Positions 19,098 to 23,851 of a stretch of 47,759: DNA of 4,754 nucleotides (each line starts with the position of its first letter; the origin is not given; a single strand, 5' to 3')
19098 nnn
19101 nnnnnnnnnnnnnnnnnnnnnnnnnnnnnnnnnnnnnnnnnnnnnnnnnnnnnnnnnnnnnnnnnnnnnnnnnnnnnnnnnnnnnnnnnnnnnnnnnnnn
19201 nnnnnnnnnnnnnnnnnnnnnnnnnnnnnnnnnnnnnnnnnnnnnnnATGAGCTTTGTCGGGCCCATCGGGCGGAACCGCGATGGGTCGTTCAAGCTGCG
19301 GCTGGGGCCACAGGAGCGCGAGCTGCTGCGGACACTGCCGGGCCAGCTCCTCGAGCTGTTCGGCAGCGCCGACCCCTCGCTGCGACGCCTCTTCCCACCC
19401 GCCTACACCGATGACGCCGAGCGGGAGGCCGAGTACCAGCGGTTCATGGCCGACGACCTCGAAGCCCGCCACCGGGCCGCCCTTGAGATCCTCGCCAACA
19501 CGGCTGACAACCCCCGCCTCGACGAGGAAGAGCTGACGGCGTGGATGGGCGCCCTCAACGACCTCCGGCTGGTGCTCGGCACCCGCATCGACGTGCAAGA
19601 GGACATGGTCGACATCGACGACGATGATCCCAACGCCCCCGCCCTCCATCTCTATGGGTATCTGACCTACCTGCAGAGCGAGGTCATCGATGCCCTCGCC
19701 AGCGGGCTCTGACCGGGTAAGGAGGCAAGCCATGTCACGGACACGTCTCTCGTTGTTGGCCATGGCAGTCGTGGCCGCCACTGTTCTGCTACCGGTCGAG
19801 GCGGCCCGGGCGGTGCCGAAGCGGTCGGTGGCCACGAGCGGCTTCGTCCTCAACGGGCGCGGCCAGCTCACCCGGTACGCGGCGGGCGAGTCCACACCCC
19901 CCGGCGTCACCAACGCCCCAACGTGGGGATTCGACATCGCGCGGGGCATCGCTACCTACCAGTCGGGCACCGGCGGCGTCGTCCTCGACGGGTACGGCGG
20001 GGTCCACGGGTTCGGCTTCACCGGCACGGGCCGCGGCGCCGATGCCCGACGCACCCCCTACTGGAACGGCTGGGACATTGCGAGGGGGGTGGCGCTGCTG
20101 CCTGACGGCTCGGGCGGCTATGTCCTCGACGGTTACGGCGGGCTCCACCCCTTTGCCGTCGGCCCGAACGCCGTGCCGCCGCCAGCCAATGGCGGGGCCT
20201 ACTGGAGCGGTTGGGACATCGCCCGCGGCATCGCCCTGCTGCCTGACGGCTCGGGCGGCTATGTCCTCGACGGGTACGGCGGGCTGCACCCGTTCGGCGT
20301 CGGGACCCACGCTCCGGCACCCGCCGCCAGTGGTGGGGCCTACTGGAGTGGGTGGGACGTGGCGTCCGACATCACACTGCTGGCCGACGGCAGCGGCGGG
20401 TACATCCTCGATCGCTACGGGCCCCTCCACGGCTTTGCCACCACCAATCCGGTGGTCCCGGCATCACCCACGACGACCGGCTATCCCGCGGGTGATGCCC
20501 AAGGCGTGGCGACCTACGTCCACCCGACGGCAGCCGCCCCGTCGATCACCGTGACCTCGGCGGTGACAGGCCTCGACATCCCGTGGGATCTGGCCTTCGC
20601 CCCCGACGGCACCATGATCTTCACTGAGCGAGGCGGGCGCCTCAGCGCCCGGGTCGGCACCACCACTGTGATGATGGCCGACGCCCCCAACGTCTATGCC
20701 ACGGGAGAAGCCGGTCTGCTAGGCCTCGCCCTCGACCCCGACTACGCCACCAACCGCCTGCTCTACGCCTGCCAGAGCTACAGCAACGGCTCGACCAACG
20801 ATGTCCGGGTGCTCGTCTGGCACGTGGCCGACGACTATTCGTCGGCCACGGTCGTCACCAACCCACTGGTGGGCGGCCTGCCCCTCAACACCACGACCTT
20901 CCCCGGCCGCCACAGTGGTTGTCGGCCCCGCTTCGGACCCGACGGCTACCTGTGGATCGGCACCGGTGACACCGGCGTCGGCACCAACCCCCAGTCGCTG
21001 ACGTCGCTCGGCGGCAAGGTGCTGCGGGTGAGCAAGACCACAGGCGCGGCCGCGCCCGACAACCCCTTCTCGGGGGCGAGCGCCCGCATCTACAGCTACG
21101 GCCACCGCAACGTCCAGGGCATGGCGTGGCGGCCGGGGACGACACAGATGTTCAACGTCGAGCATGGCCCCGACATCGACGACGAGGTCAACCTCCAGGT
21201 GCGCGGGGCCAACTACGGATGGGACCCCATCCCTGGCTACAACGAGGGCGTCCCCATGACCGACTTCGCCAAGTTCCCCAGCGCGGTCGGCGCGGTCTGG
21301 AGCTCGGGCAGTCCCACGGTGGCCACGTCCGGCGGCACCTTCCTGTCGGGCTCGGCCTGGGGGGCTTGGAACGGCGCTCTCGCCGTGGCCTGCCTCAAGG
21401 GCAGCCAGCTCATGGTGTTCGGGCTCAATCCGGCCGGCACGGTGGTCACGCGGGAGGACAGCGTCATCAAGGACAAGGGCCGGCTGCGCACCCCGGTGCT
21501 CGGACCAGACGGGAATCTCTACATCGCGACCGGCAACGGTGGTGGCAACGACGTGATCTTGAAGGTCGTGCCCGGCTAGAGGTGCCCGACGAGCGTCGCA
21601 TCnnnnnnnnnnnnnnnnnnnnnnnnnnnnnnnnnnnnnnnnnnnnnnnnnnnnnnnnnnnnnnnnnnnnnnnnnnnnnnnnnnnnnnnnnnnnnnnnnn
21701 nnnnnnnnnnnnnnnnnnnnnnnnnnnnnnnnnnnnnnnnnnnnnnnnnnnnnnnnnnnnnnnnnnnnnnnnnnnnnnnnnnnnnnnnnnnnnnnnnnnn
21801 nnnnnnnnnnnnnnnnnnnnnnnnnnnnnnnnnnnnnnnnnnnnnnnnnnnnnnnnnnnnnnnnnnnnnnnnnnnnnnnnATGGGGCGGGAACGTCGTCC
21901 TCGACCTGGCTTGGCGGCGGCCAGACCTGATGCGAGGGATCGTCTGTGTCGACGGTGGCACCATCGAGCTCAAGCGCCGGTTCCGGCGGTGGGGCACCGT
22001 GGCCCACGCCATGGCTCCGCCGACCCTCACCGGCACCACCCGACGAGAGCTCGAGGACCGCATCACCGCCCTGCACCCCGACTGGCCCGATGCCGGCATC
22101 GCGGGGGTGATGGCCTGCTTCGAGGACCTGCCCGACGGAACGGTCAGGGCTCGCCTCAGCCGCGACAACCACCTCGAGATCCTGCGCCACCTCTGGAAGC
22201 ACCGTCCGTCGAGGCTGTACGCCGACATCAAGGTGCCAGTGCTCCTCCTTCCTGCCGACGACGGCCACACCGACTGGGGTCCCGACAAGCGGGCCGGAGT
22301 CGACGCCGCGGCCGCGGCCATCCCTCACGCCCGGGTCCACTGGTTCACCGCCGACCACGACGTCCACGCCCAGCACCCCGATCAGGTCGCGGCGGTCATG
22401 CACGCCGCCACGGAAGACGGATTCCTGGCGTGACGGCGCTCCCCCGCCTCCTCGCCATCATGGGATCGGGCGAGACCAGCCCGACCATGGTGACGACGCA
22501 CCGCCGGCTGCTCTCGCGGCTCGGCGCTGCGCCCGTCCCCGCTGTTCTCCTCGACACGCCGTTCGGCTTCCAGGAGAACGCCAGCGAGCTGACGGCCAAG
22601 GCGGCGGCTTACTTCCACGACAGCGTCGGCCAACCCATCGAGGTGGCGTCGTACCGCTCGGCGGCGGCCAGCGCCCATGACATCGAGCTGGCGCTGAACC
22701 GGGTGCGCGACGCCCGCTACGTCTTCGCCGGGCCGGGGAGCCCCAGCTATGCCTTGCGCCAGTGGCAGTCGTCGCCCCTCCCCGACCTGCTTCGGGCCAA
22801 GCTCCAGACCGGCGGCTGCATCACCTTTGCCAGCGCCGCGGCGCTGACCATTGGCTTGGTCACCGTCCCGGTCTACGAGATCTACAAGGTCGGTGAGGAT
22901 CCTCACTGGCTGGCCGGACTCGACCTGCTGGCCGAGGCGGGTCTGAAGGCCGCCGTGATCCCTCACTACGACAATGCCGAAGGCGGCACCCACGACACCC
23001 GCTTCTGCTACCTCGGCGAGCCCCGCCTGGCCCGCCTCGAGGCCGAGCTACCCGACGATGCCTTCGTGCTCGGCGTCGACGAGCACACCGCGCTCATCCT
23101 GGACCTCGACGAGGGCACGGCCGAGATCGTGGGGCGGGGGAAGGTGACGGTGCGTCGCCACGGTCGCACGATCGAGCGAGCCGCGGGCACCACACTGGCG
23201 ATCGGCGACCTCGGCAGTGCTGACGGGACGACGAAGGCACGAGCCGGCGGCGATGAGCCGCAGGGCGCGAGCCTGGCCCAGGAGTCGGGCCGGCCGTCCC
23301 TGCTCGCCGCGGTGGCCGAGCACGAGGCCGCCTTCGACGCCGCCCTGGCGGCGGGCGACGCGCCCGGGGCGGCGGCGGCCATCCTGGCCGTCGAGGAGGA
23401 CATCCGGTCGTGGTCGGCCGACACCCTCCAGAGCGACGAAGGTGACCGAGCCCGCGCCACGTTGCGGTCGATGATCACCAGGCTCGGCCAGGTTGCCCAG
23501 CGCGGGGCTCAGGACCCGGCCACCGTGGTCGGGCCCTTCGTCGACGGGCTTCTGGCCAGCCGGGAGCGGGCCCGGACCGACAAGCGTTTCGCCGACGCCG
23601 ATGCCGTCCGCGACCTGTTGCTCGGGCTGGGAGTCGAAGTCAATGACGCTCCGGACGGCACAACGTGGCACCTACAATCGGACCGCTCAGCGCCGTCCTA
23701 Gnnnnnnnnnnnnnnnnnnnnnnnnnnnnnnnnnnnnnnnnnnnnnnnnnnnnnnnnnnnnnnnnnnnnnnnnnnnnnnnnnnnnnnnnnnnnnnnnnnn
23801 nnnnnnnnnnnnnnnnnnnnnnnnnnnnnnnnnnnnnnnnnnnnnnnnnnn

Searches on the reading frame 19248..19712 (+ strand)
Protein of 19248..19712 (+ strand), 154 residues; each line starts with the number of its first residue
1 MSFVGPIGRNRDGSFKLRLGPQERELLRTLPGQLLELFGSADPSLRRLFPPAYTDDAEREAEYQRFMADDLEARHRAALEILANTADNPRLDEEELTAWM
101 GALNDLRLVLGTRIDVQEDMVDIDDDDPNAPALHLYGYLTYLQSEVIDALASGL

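Call 37: search_protein_families(library=pfam, proteins=[window:19248-19712:+], max_evalue=0.001)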
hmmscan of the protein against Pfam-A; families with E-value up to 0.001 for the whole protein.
window:19248-19712:+ (154 aa): 1 family
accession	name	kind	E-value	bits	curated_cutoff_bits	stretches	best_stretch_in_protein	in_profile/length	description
PF09438.16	DUF2017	-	4e-34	118.8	25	1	9-150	6-179/179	Domain of unknown function (DUF2017)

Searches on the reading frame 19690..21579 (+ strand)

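Call 37: search_protein_families(library=pfam, proteins=[window:19690-21579:+], max_evalue=0.001)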
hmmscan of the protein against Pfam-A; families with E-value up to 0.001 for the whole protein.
window:19690-21579:+ (629 aa): 1 family
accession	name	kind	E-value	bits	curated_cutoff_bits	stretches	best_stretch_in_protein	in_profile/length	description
PF07995.17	GSDH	-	1.2e-74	252.1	25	1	295-620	1-329/332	Glucose / Sorbosone dehydrogenase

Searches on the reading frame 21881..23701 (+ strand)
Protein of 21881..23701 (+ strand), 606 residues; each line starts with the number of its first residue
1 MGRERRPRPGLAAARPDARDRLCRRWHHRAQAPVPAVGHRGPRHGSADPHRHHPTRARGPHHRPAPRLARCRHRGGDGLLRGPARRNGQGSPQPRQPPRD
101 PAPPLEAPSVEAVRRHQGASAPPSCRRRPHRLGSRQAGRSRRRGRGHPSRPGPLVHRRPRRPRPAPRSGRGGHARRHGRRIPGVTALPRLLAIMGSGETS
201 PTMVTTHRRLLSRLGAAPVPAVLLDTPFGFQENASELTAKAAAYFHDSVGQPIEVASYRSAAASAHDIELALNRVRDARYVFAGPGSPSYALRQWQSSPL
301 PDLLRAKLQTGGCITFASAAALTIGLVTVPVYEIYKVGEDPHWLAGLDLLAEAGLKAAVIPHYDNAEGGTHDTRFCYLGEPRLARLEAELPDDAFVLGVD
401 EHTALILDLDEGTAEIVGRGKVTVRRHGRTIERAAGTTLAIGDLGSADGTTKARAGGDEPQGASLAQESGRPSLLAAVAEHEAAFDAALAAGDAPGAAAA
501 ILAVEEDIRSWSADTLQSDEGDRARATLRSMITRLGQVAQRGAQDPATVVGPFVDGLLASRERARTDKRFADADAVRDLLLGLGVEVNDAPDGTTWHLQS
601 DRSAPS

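Call 37: search_protein_families(library=pfam, proteins=[window:21881-23701:+], max_evalue=0.001)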
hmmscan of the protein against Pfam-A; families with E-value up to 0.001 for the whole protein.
window:21881-23701:+ (606 aa): 1 family
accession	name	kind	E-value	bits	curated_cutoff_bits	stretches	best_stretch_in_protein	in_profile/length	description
PF23493.1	CysS_C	-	1.5e-06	28.6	23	1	554-596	8-50/51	Cysteinyl-tRNA ligase anticodon binding domain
